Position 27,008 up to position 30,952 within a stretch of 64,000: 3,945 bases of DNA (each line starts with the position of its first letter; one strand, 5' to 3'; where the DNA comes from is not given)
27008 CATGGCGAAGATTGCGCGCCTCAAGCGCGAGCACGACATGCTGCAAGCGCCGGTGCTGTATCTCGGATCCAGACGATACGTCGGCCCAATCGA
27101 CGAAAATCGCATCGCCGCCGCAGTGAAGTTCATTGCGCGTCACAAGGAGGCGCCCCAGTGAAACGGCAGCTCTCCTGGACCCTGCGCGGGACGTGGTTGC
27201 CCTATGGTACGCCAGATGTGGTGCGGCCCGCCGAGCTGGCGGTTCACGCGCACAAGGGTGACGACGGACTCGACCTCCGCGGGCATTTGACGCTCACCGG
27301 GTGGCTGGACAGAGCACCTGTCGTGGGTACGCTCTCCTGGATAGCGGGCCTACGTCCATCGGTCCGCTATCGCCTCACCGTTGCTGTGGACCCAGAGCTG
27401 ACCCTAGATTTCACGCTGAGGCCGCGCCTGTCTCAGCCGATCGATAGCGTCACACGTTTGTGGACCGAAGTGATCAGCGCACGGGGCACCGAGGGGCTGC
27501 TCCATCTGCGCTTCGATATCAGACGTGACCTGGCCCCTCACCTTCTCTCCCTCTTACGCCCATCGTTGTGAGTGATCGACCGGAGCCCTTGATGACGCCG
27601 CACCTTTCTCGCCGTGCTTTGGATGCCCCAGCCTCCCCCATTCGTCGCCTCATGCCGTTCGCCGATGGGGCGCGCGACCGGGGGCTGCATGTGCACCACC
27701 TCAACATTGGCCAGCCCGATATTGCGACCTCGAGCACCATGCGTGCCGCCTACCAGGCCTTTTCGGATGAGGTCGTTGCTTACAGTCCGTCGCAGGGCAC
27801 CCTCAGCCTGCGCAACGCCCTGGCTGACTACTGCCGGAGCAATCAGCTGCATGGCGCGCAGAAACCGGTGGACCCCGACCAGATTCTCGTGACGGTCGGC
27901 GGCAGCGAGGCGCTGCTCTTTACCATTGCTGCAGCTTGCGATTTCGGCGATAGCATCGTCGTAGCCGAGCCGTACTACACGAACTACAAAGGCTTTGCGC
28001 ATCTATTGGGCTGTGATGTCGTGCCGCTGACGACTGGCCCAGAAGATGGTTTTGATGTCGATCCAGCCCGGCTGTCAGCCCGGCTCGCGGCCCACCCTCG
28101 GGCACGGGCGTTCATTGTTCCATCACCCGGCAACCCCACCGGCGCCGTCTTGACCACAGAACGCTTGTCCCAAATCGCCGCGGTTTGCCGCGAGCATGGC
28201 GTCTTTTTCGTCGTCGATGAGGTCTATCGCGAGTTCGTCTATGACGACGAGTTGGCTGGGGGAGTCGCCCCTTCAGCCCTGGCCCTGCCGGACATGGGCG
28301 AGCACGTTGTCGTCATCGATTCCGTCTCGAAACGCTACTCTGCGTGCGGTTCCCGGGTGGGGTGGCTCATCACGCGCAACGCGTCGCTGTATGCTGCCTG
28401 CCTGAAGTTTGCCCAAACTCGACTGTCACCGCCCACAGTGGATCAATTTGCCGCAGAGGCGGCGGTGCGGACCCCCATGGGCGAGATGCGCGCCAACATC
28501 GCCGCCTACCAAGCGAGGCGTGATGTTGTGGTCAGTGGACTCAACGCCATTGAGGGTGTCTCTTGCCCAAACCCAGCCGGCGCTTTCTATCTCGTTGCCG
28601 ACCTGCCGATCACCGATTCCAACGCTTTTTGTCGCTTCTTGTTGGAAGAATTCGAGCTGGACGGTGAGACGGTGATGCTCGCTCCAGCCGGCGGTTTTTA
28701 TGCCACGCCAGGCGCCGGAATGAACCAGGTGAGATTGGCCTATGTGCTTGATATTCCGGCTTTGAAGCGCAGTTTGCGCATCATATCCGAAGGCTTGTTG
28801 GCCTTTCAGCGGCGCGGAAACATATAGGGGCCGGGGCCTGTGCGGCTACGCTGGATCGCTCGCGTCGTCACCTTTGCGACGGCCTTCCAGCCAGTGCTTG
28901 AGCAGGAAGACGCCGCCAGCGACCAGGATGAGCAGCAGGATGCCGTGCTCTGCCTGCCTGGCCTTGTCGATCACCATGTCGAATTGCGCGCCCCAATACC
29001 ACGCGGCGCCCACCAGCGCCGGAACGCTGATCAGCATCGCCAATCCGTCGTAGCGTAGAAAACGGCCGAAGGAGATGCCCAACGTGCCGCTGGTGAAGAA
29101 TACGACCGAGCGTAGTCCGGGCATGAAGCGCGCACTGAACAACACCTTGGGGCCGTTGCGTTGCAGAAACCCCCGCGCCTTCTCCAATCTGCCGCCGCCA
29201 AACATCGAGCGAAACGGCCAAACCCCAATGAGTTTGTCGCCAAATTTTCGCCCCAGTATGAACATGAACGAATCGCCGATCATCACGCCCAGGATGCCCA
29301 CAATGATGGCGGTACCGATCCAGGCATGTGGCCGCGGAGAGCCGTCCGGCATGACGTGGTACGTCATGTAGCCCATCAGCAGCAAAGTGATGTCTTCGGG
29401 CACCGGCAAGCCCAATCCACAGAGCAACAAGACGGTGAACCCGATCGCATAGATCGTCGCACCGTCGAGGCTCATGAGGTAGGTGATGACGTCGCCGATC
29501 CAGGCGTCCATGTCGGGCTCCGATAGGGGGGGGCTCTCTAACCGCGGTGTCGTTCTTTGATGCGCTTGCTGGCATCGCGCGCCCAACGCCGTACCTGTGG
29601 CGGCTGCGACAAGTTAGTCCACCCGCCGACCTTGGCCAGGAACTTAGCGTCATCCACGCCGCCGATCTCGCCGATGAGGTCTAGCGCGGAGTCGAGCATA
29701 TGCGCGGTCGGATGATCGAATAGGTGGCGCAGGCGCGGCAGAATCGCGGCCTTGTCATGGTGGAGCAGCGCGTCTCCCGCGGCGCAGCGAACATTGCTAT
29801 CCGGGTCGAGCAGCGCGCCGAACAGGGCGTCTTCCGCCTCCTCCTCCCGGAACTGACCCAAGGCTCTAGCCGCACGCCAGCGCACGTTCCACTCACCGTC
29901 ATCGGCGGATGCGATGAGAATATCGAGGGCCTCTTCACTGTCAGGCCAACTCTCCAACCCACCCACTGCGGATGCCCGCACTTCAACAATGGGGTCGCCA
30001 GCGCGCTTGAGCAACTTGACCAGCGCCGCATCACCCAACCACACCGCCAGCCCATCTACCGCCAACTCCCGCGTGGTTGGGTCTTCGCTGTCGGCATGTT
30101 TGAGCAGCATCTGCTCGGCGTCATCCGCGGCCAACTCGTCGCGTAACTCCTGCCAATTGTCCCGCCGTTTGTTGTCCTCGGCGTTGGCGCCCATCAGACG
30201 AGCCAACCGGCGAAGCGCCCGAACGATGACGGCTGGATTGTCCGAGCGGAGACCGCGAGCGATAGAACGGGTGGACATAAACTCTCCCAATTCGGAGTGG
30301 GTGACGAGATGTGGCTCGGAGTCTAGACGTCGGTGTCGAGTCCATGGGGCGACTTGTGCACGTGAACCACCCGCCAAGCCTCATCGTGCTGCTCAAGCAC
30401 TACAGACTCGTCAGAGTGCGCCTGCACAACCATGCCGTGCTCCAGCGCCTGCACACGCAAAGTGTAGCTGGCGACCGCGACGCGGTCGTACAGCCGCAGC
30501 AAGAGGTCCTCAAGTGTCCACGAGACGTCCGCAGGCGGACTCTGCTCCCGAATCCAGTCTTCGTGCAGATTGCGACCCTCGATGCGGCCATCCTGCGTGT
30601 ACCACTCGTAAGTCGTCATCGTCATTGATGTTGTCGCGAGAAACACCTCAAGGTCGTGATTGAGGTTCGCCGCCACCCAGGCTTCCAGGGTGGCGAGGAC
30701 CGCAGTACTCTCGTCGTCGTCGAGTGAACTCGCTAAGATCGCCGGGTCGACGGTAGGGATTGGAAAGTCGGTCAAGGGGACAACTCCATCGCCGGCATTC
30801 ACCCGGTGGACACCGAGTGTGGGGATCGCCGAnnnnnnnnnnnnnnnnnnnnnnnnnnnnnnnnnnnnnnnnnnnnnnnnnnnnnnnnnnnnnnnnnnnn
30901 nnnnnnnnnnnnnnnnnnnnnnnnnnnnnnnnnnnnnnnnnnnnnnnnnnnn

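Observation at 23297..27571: Operon of a triple-DsbA fusion lipoprotein, a CxxC-less DsbA-like protein and a tightly coupled small ORF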

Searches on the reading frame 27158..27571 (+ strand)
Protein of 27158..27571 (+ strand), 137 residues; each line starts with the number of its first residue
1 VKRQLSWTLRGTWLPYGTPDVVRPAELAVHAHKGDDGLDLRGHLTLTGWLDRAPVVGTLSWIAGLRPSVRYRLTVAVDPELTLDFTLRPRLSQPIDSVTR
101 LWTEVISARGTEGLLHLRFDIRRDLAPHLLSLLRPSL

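Call 3: search_protein_families(library=pfam, proteins=[window:27158-27571:+], max_evalue=0.01)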
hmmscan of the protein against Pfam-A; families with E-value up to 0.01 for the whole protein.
window:27158-27571:+ (137 aa): 0 families

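Call 8: search_protein_families(library=ncbifam, proteins=[window:27158-27571:+], max_evalue=0.01)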
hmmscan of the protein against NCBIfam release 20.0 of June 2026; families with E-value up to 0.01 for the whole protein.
window:27158-27571:+ (137 aa): 0 families

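Call 20: find_homologous_proteins(query=window:27158-27571:+, max_evalue=0.01)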
Query window:27158-27571:+ (137 aa): 4 proteins with E <= 0.01 among 47 candidates.
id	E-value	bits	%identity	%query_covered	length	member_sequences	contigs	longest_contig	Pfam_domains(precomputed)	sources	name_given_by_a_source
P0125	1.2e-84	299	100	100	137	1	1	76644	-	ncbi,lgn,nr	ncbi:MAG: hypothetical protein KC502_01010 [Myxococcales bacterium]|nr:hypothetical protein [Myxococ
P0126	5.7e-42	161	61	96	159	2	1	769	-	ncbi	-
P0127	6.7e-38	148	61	95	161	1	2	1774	-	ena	-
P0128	1.6e-34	137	59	95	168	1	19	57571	-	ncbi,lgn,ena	-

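Call 31: predict_structure(alignment_id=A1)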
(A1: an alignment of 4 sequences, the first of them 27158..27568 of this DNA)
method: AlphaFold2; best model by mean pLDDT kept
length: 137 residues; sequences in the alignment: 4
mean_pLDDT: 81.3   pTM: 0.77
mean pLDDT of the five models: 81.3, 80.6, 78.9, 78.9, 78.6
residues with pLDDT >= 90: 44; 70-90: 65; 50-70: 20; < 50: 8
segments of 3 or more residues with pLDDT < 50: 94-98
pLDDT, mean of each block of 10 residues (from residue 1): 75 87 92 87 94 94 80 91 81 51 83 83 67 68
secondary structure, 60 per line:
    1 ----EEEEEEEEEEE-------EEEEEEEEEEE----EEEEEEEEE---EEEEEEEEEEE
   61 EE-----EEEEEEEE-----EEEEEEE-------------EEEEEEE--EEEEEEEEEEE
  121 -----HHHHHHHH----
elements in order: E5-15 E23-33 E38-46 E50-62 E68-75 E81-87 E101-107 E110-120 H126-133

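Call 35: search_protein_representatives(alignment_id=A1)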
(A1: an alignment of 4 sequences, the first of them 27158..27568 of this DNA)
Query: 4 sequences, 153 profile positions. Proteins with E-value up to 0.001 (for the whole library): 53; up to 1e-10: 7; up to 1e-30: 1. The best 53 are listed.
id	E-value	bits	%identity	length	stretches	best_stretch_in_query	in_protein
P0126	7.3e-77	272.7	-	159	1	3-152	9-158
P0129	3.5e-24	101.6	-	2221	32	7-52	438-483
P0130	2.0e-17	79.7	-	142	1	11-146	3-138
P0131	4.6e-14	68.8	-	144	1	14-142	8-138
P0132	9.7e-14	67.7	-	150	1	9-141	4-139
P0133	3.0e-11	59.6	-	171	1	9-146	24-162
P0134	8.6e-11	58.1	-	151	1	14-147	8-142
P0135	3.4e-10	56.2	-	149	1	12-146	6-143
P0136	7.0e-10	55.2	-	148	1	14-145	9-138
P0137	2.7e-09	53.3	-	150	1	13-142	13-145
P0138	3.2e-09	53.0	-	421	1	27-144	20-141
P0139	2.0e-08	50.4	-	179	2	91-146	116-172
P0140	1.7e-07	47.4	-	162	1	14-147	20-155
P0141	2.0e-07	47.2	-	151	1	14-149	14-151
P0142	2.1e-07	47.1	-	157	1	11-148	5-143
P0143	5.5e-07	45.8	-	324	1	6-149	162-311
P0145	1.1e-06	44.8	-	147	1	12-142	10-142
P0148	2.2e-06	43.8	-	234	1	27-142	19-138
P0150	4.8e-06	42.7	-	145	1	10-138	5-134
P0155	1.4e-05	41.3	-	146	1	13-138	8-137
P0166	1.6e-04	37.8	-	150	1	14-138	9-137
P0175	6.9e-04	35.7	-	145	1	14-141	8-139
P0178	9.0e-04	35.3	-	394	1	45-150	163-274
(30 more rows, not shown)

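Call 36: search_protein_families(library=pfam, proteins=[P0130, P0131, P0132, P0133, P0134, P0135, P0138, P0143, P0148, P0178], max_evalue=1)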
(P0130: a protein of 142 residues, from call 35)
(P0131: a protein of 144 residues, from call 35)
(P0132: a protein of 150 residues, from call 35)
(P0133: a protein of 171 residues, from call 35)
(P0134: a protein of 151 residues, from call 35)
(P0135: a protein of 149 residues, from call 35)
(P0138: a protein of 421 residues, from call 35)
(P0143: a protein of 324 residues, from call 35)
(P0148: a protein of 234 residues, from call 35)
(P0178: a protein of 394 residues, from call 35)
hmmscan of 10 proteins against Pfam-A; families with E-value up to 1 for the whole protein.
P0130 (142 aa): 1 family
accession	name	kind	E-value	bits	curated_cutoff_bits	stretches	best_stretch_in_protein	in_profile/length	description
PF11890.14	DUF3410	-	0.058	13.7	31.4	0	113-137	19-43/81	Domain of unknown function (DUF3410)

P0131 (144 aa): 0 families

P0132 (150 aa): 1 family
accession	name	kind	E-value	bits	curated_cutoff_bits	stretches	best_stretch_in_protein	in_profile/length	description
PF12392.13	DUF3656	-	0.19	12.9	22.1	1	74-111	60-96/109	Collagenase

P0133 (171 aa): 0 families

P0134 (151 aa): 0 families

P0135 (149 aa): 0 families

P0138 (421 aa): 0 families

P0143 (324 aa): 0 families

P0148 (234 aa): 0 families

P0178 (394 aa): 0 families

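Call 63: search_protein_families(library=ncbifam, proteins=[P0131, P0137, P0140, P0145, P0150, P0155, P0166, P0175, P0143, P0138], max_evalue=1)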
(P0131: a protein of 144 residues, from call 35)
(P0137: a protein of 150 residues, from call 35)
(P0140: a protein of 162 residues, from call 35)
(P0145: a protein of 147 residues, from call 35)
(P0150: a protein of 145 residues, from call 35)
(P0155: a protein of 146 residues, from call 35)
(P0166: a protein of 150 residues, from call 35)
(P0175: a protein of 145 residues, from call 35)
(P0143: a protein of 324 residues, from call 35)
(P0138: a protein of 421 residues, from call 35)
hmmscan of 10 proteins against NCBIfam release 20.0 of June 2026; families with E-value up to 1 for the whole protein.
P0131 (144 aa): 0 families

P0137 (150 aa): 0 families

P0140 (162 aa): 0 families

P0145 (147 aa): 0 families

P0150 (145 aa): 0 families

P0155 (146 aa): 0 families

P0166 (150 aa): 0 families

P0175 (145 aa): 0 families

P0143 (324 aa): 0 families

P0138 (421 aa): 0 families

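Call 64: fold_search(model_id=the predicted structure, library=pdb)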
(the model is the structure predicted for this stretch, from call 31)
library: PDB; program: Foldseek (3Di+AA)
matches with E <= 10: 312; with E <= 0.001: 0
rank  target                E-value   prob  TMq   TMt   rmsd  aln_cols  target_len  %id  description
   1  2hzm_A                8.9e-02  0.08  0.14  0.11  14.9       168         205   11  Structure of the Mediator head subcomplex Med18/20 (released 2006-09-12)
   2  6czj_B                1.3e-01  0.91  0.40  0.46   5.3       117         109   15  Structure of a redesigned beta barrel, b10 (released 2018-09-19)
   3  2hzm_G                1.5e-01  0.08  0.17  0.13  13.0       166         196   11  Structure of the Mediator head subcomplex Med18/20 (released 2006-09-12)
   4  6czj_A                3.1e-01  0.90  0.44  0.52   4.9       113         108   18  Structure of a redesigned beta barrel, b10 (released 2018-09-19)
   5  6wes                  3.6e-01  0.16  0.26  0.24  16.2       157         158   11  Crystal structure of the effector SnTox3 from Parastagonospora nodorum (released 2020-11-04)
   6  4gfc_A                3.6e-01  0.10  0.21  0.18  14.0       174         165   11  N-terminal coiled-coil dimer of C.elegans SAS-6, crystal form B (released 2013-06-19)
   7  9b3h_B                4.0e-01  0.66  0.41  0.29   6.4       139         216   14  Structure of a complex between Pasteurella multocida surface lipoprotein, PmSLP-1, and bovine complement factor I (released 2025-04-23)
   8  2hzm_E                4.5e-01  0.08  0.20  0.15  16.0       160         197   11  Structure of the Mediator head subcomplex Med18/20 (released 2006-09-12)
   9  6czi_A                4.7e-01  0.84  0.45  0.52   4.6       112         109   14  Structure of a redesigned beta barrel, mFAP1, bound to DFHBI (released 2018-09-19)
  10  4pn1_B                6.4e-01  0.04  0.16  0.10  17.5       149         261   13  Structure of S. pombe Pct1 RNA triphosphatase in complex with the Spt5 CTD (released 2014-11-12)
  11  6l7x                  6.4e-01  0.02  0.11  0.10  16.3       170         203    7  Crystal structure of Cet1 from Trypanosoma cruzi in complex with #951 ligand (released 2020-06-03)
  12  5a65_A                7.0e-01  0.03  0.12  0.10  18.6       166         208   13  Crystal structure of mouse thiamine triphosphatase in complex with thiamine diphosphate, orthophosphate and magnesium  (released 2015-08-05)
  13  6czh_B                9.1e-01  0.63  0.43  0.50   5.1       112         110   13  Structure of a redesigned beta barrel, mFAP0, bound to DFHBI (released 2018-09-19)
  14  7x7z_B                9.1e-01  0.20  0.32  0.30  16.0       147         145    7  The crystal structure of 2+2/4+2 cyclase PloI4 (released 2023-02-08)
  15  6czg_A                1.0e+00  0.80  0.49  0.56   4.2       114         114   10  Structure of a redesigned beta barrel, b11L5F_LGL (released 2018-09-19)
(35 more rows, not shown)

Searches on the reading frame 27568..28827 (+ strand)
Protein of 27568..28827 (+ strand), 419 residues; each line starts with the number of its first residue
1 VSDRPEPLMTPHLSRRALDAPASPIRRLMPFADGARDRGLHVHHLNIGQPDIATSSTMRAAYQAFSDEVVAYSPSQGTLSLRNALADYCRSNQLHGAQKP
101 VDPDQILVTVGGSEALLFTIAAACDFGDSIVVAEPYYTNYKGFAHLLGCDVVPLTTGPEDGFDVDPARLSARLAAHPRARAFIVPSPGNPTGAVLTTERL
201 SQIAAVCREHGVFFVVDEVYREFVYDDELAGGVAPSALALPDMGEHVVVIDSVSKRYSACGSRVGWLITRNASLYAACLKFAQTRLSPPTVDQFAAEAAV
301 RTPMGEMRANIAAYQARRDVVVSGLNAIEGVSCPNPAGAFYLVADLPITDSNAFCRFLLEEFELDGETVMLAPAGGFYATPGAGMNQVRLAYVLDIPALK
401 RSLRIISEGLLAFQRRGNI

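Call 3: search_protein_families(library=pfam, proteins=[window:27568-28827:+], max_evalue=0.01)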
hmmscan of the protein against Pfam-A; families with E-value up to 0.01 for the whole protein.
window:27568-28827:+ (419 aa): 3 families
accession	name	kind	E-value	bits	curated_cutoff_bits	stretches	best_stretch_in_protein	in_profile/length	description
PF00155.27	Aminotran_1_2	-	2.2e-53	182.2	19.7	1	44-362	5-326/361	Aminotransferase class I and II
PF01212.27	Beta_elim_lyase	-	9.1e-05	22.3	27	1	58-217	15-168/288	Beta-eliminating lyase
PF01053.26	Cys_Met_Meta_PP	-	0.0034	16.4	27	1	105-220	69-176/381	Cys/Met metabolism PLP-dependent enzyme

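Call 8: search_protein_families(library=ncbifam, proteins=[window:27568-28827:+], max_evalue=0.01)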
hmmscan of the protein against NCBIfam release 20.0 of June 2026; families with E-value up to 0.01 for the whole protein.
window:27568-28827:+ (419 aa): 78 families (the best 25 are shown)
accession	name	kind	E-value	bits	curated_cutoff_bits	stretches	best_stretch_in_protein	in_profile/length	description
NF005744.0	PRK07568.1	subfamily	3.2e-143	477.3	389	1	12-416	2-396/398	pyridoxal phosphate-dependent aminotransferase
NF041364.1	GntC_guanitoxin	equivalog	1.8e-63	214.6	415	1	47-405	5-352/356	guanitoxin biosynthesis PLP-dependent (S)-gamma-hydroxy-L-arginine cyclodehydratase GntC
NF004770.0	PRK06108.1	subfamily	4.3e-60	203.6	422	1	7-403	7-385/396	pyridoxal phosphate-dependent aminotransferase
NF006514.0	PRK08960.1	equivalog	1.8e-56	191.6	554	1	12-410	4-385/388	pyridoxal phosphate-dependent aminotransferase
NF041091.1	asp_aminotase_Arch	equivalog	4.9e-54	183.6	550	1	35-408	22-373/376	aspartate aminotransferase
NF005816.0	PRK07682.1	equivalog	5.1e-54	183.4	620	1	13-405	6-378/390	aminotransferase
NF005855.0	PRK07777.1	equivalog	1.3e-50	172.9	553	1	41-393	27-371/391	pyridoxal phosphate-dependent aminotransferase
NF006230.0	PRK08363.1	equivalog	8e-50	169.8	534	1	24-404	14-386/398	alanine aminotransferase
NF005601.0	PRK07337.1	equivalog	2.2e-46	158.7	496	1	36-403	31-385/394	pyridoxal phosphate-dependent aminotransferase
NF004769.0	PRK06107.1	equivalog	9.4e-46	156.3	617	1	36-343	29-329/402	aspartate transaminase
NF005817.0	PRK07683.1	equivalog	8.6e-45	153.1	575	1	21-406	13-377/387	aminotransferase A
NF005732.0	PRK07550.1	equivalog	8.8e-45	153.4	366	1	12-359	4-344/389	aminotransferase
NF005588.0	PRK07309.1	equivalog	1.9e-44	152.2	576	1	42-405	32-381/391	pyridoxal phosphate-dependent aminotransferase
NF005305.0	PRK06836.1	equivalog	2e-44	152.4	376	1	42-405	36-386/396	pyridoxal phosphate-dependent aminotransferase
NF004975.0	PRK06348.1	equivalog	3.2e-44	151.5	549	1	42-403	31-376/384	pyridoxal phosphate-dependent aminotransferase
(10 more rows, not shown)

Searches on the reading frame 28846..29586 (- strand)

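Call 60: search_protein_families(library=pfam, proteins=[window:28846-29586:-], max_evalue=0.00001)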
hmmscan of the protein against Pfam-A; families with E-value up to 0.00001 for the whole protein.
window:28846-29586:- (246 aa): 1 family
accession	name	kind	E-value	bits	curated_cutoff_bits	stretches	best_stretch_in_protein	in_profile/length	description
PF09335.16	VTT_dom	-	5.5e-15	56.4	33.9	1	62-193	1-119/123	VTT domain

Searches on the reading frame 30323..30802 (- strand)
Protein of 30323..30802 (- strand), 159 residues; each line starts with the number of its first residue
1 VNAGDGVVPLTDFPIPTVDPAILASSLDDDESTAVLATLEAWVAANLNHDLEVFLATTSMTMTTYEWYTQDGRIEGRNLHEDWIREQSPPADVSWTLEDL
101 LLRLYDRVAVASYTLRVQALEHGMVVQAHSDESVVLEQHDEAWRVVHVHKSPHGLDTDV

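Call 60: search_protein_families(library=pfam, proteins=[window:30323-30802:-], max_evalue=0.00001)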
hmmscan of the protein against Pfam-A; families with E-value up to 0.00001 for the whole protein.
window:30323-30802:- (159 aa): 3 families
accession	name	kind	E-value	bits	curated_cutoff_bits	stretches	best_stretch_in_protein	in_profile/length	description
PF08332.16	CaMKII_AD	-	8.5e-16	58.7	22.1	1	34-153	4-127/128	Calcium/calmodulin dependent protein kinase II association domain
PF13474.12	SnoaL_3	-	1.9e-06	28.7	22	1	35-152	1-118/121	SnoaL-like domain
PF14534.12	DUF4440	-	5.9e-06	27.1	25.2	1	36-145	2-107/107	Domain of unknown function (DUF4440)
